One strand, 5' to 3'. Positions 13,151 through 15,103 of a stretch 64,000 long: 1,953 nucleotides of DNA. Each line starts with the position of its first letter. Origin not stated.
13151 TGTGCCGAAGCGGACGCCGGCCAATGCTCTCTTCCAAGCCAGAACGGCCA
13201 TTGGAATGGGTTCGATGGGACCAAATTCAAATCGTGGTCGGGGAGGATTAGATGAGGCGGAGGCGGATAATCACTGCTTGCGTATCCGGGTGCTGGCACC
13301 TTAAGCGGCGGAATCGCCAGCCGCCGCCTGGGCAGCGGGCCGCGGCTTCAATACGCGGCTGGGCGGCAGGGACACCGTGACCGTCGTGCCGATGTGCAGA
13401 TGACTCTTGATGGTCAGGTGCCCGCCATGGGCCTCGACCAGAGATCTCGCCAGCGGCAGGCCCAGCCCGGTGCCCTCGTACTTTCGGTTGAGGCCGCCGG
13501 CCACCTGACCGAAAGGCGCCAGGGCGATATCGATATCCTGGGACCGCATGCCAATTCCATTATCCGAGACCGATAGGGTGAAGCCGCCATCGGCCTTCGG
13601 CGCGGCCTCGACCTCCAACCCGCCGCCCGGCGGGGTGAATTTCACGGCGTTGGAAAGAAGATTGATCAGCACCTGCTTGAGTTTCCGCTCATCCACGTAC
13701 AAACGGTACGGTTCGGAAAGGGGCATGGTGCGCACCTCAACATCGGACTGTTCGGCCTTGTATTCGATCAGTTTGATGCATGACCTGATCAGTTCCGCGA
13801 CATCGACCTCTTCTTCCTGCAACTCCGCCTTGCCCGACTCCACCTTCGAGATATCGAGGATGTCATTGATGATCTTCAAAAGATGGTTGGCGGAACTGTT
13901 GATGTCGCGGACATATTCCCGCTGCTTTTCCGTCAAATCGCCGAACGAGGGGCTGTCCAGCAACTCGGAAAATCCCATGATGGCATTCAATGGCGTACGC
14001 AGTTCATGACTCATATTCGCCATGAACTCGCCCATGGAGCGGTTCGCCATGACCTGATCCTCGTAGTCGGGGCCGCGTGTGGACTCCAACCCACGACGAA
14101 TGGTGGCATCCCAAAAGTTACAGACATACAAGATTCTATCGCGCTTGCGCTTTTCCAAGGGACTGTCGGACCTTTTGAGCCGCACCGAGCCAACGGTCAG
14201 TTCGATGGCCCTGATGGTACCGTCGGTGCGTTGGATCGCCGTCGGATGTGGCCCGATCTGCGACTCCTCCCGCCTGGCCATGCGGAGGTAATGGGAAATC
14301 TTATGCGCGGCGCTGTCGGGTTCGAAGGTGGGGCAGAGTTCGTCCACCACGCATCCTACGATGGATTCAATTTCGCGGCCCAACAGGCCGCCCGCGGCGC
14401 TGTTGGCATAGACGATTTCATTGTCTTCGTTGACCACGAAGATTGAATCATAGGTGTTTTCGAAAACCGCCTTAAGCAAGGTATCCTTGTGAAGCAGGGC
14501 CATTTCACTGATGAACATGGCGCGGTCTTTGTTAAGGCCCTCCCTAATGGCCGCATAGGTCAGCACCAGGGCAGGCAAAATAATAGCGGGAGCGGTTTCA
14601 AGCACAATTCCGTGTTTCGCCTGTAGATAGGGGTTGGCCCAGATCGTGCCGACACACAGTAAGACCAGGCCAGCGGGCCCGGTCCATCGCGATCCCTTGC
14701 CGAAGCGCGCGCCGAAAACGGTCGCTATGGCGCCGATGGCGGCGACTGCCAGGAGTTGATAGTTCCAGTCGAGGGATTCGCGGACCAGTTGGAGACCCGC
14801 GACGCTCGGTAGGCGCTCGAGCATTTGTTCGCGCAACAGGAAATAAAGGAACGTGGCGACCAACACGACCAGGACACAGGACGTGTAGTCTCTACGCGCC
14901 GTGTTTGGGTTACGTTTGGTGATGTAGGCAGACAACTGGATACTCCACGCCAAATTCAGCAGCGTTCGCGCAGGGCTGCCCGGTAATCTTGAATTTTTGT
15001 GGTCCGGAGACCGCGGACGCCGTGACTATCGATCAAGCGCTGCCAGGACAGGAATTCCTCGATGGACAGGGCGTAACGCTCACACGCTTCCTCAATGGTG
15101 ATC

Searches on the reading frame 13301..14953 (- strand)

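Call 34: search_protein_families(library=pfam, proteins=[window:13301-14953:-], max_evalue=0.00001)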
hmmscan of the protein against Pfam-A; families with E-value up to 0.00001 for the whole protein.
window:13301-14953:- (550 aa): 6 families
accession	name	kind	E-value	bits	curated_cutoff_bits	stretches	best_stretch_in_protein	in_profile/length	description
PF02518.31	HATPase_c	-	1.6e-26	93.3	26.4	1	421-531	2-109/111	Histidine kinase-, DNA gyrase B-, and HSP90-like ATPase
PF00512.31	HisKA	-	5e-24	84.6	26.9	1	307-374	2-66/66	His Kinase A (phospho-acceptor) domain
PF08448.16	PAS_4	-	1.5e-07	32.1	23.1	1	164-287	1-109/110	PAS fold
PF13188.13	PAS_8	-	2.7e-07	30.7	21.8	1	159-213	2-53/65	PAS domain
PF13426.13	PAS_9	-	2.2e-06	28.3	27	1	169-259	2-86/103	PAS domain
PF00989.32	PAS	-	4.7e-06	27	22.6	1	160-258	3-97/113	PAS fold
